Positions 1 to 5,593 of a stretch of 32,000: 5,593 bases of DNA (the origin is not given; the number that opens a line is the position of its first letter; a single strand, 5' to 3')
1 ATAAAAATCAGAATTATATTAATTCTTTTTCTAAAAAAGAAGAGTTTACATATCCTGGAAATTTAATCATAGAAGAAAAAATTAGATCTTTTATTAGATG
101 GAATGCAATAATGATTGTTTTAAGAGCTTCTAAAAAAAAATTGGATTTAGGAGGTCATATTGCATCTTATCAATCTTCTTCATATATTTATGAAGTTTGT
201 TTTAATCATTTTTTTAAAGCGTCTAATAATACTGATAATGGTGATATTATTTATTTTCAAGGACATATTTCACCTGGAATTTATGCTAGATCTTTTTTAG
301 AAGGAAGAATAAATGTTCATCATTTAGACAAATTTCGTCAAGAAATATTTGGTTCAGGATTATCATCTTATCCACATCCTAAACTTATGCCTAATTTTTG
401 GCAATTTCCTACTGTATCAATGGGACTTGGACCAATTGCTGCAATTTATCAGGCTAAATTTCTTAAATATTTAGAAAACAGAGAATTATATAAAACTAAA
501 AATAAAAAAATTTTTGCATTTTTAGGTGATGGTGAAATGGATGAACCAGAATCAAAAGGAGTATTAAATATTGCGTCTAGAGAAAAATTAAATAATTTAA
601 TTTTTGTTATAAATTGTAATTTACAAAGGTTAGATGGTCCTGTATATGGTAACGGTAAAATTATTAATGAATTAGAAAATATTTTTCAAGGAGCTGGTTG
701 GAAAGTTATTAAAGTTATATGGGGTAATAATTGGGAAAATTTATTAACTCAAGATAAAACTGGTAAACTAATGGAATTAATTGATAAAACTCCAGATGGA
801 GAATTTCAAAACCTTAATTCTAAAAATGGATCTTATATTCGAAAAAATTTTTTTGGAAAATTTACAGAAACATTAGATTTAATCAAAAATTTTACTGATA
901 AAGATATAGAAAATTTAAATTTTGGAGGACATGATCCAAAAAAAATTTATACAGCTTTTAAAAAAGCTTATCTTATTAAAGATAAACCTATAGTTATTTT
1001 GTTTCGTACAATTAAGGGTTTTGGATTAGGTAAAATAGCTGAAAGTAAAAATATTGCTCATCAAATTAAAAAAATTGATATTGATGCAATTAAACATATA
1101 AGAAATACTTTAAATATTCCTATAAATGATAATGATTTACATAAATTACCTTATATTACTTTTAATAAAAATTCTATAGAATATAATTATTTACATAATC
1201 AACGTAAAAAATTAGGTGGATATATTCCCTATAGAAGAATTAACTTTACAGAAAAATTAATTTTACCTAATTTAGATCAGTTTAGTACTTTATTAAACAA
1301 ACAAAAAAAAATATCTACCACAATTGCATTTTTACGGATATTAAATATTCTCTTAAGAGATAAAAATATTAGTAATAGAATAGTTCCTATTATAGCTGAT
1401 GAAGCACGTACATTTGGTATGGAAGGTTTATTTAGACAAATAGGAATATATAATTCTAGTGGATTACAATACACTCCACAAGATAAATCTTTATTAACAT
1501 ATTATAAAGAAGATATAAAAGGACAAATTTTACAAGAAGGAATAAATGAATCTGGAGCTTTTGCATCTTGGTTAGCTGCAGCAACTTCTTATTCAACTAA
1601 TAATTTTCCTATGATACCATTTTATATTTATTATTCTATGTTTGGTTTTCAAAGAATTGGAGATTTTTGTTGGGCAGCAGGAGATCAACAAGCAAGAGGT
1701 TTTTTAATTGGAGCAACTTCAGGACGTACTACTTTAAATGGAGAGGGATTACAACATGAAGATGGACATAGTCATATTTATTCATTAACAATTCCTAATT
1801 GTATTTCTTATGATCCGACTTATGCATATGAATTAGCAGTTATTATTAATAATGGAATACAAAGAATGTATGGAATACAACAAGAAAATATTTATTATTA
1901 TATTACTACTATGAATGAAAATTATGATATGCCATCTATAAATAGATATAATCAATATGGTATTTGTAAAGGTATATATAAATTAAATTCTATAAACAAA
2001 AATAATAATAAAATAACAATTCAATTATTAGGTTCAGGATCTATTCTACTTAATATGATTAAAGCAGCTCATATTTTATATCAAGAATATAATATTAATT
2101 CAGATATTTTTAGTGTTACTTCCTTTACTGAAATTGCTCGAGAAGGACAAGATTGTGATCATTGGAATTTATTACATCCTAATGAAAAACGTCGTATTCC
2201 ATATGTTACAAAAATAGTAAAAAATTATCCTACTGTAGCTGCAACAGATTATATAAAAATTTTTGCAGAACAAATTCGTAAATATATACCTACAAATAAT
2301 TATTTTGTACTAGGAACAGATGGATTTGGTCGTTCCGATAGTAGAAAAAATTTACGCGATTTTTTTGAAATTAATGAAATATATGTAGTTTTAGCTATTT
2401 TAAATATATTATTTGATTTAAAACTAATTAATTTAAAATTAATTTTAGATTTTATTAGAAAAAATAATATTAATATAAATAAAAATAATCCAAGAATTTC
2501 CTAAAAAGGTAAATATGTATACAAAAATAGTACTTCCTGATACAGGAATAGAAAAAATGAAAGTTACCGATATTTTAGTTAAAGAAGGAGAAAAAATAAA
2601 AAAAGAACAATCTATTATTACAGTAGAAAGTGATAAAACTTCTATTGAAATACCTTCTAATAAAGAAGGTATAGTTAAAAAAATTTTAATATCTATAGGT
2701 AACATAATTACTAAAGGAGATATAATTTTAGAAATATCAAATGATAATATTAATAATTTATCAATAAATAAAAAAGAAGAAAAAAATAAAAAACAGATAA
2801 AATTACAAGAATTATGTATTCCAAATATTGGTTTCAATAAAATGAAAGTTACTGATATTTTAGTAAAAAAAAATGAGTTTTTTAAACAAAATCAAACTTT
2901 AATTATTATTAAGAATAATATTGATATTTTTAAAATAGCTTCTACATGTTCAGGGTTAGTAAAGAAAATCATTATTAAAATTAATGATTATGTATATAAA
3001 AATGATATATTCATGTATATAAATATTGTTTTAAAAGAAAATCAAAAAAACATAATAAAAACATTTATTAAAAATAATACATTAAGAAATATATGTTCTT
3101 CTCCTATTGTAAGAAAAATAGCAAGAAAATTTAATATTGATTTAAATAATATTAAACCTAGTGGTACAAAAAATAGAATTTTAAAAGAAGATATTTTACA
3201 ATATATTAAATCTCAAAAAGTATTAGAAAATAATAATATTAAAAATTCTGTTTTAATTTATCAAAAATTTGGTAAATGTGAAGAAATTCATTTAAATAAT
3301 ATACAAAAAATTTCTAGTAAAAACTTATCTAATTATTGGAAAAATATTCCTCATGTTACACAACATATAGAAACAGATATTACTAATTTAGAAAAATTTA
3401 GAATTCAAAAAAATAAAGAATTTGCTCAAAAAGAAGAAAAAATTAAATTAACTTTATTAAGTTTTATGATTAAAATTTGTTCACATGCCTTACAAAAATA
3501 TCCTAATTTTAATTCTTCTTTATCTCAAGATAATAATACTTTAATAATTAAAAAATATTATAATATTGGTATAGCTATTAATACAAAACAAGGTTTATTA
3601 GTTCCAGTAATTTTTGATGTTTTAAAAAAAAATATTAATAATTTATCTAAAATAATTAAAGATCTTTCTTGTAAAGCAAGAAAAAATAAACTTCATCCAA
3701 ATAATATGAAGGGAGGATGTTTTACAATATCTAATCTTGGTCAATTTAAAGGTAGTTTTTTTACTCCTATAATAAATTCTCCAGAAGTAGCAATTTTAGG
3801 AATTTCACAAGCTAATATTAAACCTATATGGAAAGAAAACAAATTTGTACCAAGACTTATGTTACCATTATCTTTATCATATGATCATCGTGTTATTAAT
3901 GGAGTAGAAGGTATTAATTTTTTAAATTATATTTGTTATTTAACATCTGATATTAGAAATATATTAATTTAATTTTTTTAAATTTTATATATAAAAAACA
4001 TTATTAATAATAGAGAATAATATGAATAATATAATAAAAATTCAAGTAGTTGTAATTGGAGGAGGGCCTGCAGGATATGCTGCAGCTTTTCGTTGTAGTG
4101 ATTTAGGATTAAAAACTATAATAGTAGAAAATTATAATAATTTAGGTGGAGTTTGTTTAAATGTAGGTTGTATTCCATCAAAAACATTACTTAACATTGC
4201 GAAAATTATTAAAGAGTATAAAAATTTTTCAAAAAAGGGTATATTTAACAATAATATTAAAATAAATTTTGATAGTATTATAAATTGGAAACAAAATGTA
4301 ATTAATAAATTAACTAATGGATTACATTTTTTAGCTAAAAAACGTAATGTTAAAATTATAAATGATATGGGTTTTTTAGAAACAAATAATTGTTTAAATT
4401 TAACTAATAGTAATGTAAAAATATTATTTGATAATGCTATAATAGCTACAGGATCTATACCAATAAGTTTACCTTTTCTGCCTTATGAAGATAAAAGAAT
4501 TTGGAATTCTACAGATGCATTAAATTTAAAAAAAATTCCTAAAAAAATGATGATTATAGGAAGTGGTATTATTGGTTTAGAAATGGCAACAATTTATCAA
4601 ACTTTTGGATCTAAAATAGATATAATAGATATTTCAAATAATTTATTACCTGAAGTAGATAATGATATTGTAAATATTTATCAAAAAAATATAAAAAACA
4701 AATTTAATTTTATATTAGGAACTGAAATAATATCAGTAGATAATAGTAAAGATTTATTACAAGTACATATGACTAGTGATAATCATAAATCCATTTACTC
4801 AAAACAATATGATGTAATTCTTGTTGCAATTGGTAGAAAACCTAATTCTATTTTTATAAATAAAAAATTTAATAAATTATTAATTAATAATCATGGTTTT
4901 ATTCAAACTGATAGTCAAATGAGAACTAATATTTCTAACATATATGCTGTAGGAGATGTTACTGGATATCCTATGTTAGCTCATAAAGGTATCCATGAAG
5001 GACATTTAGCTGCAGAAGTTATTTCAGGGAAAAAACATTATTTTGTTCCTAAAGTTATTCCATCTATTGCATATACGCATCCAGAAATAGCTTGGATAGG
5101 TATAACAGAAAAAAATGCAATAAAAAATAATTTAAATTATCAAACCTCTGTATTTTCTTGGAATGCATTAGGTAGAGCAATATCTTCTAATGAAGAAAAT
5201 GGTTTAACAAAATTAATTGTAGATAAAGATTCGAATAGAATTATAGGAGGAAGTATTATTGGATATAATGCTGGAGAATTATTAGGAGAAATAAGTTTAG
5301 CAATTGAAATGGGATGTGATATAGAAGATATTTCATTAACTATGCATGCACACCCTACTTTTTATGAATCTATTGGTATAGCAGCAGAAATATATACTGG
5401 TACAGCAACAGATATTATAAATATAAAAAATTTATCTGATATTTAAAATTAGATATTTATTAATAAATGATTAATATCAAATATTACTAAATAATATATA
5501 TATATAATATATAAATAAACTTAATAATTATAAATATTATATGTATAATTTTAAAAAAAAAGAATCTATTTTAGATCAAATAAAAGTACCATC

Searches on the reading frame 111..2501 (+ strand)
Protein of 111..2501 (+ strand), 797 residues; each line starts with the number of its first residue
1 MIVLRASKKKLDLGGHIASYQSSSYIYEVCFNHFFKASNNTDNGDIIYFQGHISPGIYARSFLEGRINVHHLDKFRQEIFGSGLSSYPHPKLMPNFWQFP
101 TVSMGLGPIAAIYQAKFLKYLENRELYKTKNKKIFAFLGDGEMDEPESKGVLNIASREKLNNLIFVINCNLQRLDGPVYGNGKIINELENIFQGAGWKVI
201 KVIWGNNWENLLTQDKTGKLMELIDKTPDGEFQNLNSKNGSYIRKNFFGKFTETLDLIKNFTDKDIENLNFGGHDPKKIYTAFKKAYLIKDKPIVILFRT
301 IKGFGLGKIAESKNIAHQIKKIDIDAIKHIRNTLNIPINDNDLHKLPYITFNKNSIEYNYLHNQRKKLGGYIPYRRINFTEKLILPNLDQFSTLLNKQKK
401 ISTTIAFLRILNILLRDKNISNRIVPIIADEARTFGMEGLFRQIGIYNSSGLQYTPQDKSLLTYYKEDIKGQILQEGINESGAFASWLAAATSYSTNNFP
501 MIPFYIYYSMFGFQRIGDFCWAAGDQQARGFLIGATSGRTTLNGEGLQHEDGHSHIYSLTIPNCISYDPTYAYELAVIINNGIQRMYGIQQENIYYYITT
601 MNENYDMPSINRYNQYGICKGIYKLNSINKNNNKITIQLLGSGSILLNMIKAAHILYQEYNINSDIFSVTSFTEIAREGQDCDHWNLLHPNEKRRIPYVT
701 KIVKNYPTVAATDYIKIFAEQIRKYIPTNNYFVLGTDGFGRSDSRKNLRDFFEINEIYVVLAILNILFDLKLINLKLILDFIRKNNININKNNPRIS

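Call 43: search_protein_families(library=ncbifam, proteins=[window:111-2501:+], max_evalue=0.00001)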
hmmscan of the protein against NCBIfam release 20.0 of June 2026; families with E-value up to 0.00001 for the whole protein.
window:111-2501:+ (797 aa): 6 families
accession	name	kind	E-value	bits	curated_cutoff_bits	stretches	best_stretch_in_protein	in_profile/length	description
TIGR00759.1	aceE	equivalog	0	1263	859.9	1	1-795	88-883/885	pyruvate dehydrogenase (acetyl-transferring), homodimeric type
TIGR03186.1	AKGDH_not_PDH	exception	0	1025.6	1408.3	1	2-786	89-877/889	alpha-ketoglutarate dehydrogenase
NF004559.0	PRK05899.2-5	equivalog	2.3e-23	82.3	488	2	26-202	50-218/627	transketolase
TIGR00232.1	tktlase_bact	equivalog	3.3e-17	62.1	682.25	1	15-211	21-220/654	transketolase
NF004556.0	PRK05899.2-2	equivalog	2.7e-14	52.4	575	1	25-213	52-226/639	transketolase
NF004558.0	PRK05899.2-4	equivalog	2.2e-10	39.6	788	1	46-210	59-218/651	transketolase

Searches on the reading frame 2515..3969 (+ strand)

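Call 43: search_protein_families(library=ncbifam, proteins=[window:2515-3969:+], max_evalue=0.00001)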
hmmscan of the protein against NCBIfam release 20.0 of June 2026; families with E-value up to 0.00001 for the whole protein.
window:2515-3969:+ (485 aa): 18 families
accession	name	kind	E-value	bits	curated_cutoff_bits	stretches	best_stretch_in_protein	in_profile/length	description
NF008814.0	PRK11854.1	equivalog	2.3e-136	455.8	722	2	192-484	331-636/637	pyruvate dehydrogenase complex dihydrolipoyllysine-residue acetyltransferase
TIGR01348.1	PDHac_trf_long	equivalog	4.2e-135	451.5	552.1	3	194-484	285-586/587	dihydrolipoyllysine-residue acetyltransferase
NF004309.0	PRK05704.1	equivalog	3.2e-71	240.8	449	1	12-479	14-400/408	2-oxoglutarate dehydrogenase complex dihydrolipoyllysine-residue succinyltransferase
TIGR01347.1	sucB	equivalog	8.5e-69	232.7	378.65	2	120-485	25-402/404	dihydrolipoyllysine-residue succinyltransferase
TIGR01349.1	PDHac_trf_mito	equivalog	7.1e-60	203.4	445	1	18-471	17-423/437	pyruvate dehydrogenase complex dihydrolipoamide acetyltransferase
TIGR02927.1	SucB_Actino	equivalog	4.5e-53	180.9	423.45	1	195-472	268-563/579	2-oxoglutarate dehydrogenase, E2 component, dihydrolipoamide succinyltransferase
NF008815.0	PRK11857.1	equivalog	1.4e-49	169.2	378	1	192-468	3-290/308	dihydrolipoamide acetyltransferase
NF011416.0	PRK14843.1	equivalog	1.8e-45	155.4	429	1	178-474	37-336/347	dihydrolipoamide acetyltransferase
NF004173.0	PRK05641.1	equivalog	5.2e-12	46.6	199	1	16-74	94-152/153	putative acetyl-CoA carboxylase biotin carboxyl carrier protein subunit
NF008907.0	PRK12270.1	equivalog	2.1e-11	42.3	878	1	255-474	128-358/1241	multifunctional oxoglutarate decarboxylase/oxoglutarate dehydrogenase thiamine pyrophosphate-binding subunit/dihydrolipoyllysine-residue suc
NF006079.0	PRK08225.1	equivalog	6.2e-11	42.2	95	1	17-74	12-69/70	acetyl-CoA carboxylase biotin carboxyl carrier protein subunit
NF011457.0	PRK14875.1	equivalog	6.9e-11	41.7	307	1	3-255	4-144/372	acetoin dehydrogenase dihydrolipoyllysine-residue acetyltransferase subunit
NF004547.1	PRK05889.1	equivalog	1.3e-08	34.9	75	1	16-74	12-70/71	biotin/lipoyl-binding carrier protein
NF006761.0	PRK09282.1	domain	2.9e-08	32.6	402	1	16-75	531-590/591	pyruvate carboxylase subunit B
TIGR02712.1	urea_carbox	equivalog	4.2e-06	24.7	1303.85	1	17-74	1143-1200/1201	urea carboxylase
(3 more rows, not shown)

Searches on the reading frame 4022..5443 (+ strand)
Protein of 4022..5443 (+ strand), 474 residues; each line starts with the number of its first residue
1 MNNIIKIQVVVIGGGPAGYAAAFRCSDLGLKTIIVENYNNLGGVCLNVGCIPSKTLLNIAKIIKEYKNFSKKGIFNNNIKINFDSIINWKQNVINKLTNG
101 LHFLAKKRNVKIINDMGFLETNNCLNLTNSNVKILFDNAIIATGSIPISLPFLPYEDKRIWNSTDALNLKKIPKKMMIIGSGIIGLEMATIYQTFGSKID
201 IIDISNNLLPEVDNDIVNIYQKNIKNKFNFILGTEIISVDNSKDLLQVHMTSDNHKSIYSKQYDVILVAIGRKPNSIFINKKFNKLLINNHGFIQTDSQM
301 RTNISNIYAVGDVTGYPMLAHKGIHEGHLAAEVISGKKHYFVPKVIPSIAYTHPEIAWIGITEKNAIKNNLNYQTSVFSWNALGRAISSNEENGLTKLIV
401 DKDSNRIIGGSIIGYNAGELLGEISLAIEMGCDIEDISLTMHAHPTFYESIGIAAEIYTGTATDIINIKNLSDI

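Call 43: search_protein_families(library=ncbifam, proteins=[window:4022-5443:+], max_evalue=0.00001)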
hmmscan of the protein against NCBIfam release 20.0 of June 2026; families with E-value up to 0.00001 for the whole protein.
window:4022-5443:+ (474 aa): 54 families (the best 25 are shown)
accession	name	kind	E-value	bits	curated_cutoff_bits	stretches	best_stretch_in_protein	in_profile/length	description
TIGR01350.1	lipoamide_DH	equivalog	3.3e-137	458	408.8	1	7-461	2-457/461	dihydrolipoyl dehydrogenase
NF004943.0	PRK06292.2-1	equivalog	1.8e-88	297.3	432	1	6-456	3-453/456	dihydrolipoyl dehydrogenase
TIGR02053.1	MerA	equivalog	5.1e-86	289.5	454.45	1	8-458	2-453/465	mercury(II) reductase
NF003585.0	PRK05249.1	equivalog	1.3e-83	281.2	465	1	5-455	5-454/464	Si-specific NAD(P)(+) transhydrogenase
NF004945.0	PRK06292.2-3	equivalog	3.9e-79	266.7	494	1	6-451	3-445/457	dihydrolipoyl dehydrogenase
NF004991.0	PRK06370.1-3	subfamily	5.1e-77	259.5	620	1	8-463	37-492/509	FAD-containing oxidoreductase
NF004776.0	PRK06116.1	equivalog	7.3e-76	256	480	1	8-449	6-444/450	glutathione-disulfide reductase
NF004947.0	PRK06292.2-5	equivalog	1.1e-67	228.9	592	1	8-455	5-455/474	dihydrolipoyl dehydrogenase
NF005884.0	PRK07846.1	equivalog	1.1e-67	228.7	501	1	9-449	6-442/454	mycothione reductase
TIGR01424.1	gluta_reduc_2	equivalog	1.8e-65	221.3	606.05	1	9-449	5-440/446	glutathione-disulfide reductase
NF004992.0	PRK06370.1-4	equivalog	8.3e-64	215.7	629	1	8-451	6-448/459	FAD-containing oxidoreductase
NF010311.1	PRK13748.1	subfamily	1e-63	216.1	600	1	5-459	96-549/560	mercury(II) reductase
NF005883.0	PRK07845.1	equivalog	2.1e-63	214.9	479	1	8-456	4-457/466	NAD(P)H-quinone dehydrogenase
NF004946.0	PRK06292.2-4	subfamily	2.5e-63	214.5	634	1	7-454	4-466/487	dihydrolipoyl dehydrogenase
TIGR01421.1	gluta_reduc_1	equivalog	2.6e-63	214.8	556.15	1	9-449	5-444/450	glutathione-disulfide reductase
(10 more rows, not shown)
